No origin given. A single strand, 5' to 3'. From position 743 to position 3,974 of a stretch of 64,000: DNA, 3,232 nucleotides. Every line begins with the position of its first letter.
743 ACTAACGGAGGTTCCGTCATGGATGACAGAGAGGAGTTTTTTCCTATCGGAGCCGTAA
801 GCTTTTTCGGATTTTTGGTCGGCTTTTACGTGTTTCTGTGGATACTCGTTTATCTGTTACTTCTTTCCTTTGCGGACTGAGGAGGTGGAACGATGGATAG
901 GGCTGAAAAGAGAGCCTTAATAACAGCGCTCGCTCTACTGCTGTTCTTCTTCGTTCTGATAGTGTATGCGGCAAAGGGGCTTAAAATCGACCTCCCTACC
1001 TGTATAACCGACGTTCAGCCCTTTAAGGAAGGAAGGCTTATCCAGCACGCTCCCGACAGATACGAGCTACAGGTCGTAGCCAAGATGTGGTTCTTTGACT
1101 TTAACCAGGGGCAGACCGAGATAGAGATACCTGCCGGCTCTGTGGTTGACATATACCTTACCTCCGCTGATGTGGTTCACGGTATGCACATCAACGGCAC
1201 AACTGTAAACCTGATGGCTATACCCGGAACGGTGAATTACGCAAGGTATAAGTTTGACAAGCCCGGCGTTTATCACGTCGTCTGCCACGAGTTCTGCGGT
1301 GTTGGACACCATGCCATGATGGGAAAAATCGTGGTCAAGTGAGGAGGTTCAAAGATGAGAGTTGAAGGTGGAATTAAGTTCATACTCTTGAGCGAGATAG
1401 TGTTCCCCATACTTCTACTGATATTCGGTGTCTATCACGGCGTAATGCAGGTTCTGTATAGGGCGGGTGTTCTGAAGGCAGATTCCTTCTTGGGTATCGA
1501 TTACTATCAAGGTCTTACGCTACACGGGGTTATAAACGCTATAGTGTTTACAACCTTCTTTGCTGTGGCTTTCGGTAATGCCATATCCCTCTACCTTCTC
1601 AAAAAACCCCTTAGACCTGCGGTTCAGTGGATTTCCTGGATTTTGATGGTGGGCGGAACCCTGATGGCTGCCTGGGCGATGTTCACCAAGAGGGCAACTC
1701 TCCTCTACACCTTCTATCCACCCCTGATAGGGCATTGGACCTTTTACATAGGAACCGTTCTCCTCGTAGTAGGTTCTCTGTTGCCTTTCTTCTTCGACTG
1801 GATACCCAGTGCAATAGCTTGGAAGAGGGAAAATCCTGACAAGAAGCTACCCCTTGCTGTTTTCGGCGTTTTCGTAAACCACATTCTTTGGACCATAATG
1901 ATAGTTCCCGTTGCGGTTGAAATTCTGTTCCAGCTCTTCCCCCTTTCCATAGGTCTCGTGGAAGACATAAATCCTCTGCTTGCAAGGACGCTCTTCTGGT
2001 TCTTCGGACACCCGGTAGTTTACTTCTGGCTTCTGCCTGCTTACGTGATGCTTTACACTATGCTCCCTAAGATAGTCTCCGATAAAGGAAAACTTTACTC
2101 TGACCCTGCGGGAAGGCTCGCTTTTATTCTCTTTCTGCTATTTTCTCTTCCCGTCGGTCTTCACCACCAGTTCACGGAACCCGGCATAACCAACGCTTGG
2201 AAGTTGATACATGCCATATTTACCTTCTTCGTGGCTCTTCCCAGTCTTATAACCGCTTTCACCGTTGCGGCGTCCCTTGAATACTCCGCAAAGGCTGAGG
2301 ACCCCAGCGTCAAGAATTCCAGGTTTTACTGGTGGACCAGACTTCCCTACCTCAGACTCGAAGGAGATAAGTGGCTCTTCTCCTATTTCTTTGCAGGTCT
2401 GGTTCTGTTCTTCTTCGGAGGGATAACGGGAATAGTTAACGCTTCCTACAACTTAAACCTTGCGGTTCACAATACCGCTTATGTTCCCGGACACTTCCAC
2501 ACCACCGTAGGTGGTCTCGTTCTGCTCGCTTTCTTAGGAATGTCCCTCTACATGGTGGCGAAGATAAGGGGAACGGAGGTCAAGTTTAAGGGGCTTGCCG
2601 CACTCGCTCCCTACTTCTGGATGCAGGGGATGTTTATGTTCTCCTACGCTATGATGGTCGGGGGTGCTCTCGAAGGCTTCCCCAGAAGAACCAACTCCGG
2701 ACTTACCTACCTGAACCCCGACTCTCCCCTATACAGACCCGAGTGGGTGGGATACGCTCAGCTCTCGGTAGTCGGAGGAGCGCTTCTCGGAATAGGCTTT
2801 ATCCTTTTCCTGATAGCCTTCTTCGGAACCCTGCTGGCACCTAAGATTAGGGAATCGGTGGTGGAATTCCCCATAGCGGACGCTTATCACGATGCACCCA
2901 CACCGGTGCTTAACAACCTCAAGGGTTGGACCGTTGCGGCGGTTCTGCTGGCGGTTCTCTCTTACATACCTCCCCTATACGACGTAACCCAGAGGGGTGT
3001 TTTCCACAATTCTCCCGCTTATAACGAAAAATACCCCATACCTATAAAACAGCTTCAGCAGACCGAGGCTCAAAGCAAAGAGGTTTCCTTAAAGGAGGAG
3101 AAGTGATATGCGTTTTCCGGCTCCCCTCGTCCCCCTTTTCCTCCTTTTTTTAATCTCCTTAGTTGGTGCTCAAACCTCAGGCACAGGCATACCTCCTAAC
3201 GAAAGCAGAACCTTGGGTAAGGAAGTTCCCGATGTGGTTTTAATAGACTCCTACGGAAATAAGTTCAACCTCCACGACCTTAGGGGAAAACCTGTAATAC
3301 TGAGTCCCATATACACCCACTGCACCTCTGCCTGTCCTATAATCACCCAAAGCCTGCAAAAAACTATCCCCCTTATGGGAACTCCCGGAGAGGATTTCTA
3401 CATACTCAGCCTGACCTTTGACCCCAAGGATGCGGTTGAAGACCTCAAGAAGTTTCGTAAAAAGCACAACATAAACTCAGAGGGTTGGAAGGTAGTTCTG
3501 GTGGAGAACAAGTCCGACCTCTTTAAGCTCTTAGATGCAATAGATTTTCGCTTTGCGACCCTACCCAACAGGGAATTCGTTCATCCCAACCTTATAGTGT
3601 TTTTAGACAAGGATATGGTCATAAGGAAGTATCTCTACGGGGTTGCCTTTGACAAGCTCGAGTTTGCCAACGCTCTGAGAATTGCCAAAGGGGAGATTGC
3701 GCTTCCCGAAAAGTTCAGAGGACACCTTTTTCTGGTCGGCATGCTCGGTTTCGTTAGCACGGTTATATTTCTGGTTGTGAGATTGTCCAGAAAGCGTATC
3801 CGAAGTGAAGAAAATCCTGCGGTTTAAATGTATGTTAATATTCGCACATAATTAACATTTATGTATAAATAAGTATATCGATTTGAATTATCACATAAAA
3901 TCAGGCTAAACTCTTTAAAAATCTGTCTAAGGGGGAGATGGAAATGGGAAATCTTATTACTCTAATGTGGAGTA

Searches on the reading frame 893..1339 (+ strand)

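Call 65: search_protein_families(library=pfam, proteins=[window:893-1339:+], max_evalue=0.001)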
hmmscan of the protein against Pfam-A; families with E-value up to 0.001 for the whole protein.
window:893-1339:+ (149 aa): 1 family
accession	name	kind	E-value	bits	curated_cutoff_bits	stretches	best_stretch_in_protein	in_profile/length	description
PF00116.26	COX2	-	1.9e-11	44.3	22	1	76-143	47-114/120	Cytochrome C oxidase subunit II, periplasmic domain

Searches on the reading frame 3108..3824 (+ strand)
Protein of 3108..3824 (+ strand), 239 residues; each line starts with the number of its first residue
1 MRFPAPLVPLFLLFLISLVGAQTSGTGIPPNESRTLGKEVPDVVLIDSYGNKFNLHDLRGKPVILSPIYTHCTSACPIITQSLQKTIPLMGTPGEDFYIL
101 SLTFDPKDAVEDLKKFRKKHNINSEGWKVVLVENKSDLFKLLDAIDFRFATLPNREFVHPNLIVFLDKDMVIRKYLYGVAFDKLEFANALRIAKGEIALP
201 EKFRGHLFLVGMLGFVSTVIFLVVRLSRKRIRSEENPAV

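Call 27: find_encoding_contigs(protein=window:3108-3824:+, flank=10000, max_places=6)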
Protein window:3108-3824:+ (239 aa): no gene with exactly this product is on record in the collection.

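Call 48: search_protein_families(library=ncbifam, proteins=[window:3108-3824:+], max_evalue=0.001)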
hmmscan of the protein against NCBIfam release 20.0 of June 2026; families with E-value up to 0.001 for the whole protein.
window:3108-3824:+ (239 aa): 1 family
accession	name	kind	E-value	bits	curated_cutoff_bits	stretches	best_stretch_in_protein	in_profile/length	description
NF002854.0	PRK03147.1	subfamily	0.00094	19.1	170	0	14-73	16-75/176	thiol-disulfide oxidoreductase ResA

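Call 65: search_protein_families(library=pfam, proteins=[window:3108-3824:+], max_evalue=0.001)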
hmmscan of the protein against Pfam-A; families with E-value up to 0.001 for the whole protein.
window:3108-3824:+ (239 aa): 3 families
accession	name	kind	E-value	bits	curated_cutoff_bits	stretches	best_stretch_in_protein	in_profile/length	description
PF02630.20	SCO1-SenC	-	4.8e-11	43.2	22.8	1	45-125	6-87/134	SCO1/SenC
PF00578.27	AhpC-TSA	-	3.9e-07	30.5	26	1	37-161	2-111/124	AhpC/TSA family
PF08534.16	Redoxin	-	0.00014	22.1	26.6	1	37-125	3-84/148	Redoxin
